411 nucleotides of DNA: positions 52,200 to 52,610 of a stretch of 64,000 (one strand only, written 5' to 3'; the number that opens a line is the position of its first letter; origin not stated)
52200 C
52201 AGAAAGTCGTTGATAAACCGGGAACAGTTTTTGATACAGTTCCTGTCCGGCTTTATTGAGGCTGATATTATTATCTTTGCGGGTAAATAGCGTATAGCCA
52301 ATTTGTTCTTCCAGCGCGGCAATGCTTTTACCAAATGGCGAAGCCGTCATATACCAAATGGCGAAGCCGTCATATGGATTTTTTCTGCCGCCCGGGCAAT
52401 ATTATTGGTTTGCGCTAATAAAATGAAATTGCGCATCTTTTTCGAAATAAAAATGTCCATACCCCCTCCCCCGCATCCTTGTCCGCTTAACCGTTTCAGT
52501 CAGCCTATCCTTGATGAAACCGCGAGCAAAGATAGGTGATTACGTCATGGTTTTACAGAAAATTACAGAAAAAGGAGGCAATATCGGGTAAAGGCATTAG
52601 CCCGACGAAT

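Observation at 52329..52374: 23-bp perfect tandem duplication inactivates LysR regulator ygfI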

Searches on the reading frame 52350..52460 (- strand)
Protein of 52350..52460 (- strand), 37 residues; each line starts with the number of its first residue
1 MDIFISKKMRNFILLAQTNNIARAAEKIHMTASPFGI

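Call 15: find_encoding_contigs(protein=window:52350-52460:-, flank=10000, max_places=10)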
Protein seq(37 aa) (37 aa): no gene with exactly this product is on record in the collection.

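Call 21: search_protein_families(library=pfam, proteins=[window:52350-52460:-], max_evalue=1)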
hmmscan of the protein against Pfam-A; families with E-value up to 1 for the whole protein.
seq(37 aa): 1 family
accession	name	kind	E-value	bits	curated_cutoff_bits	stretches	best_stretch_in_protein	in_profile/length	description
PF00126.33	HTH_1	-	0.00017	21.9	26.6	1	8-33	3-28/60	Bacterial regulatory helix-turn-helix protein, lysR family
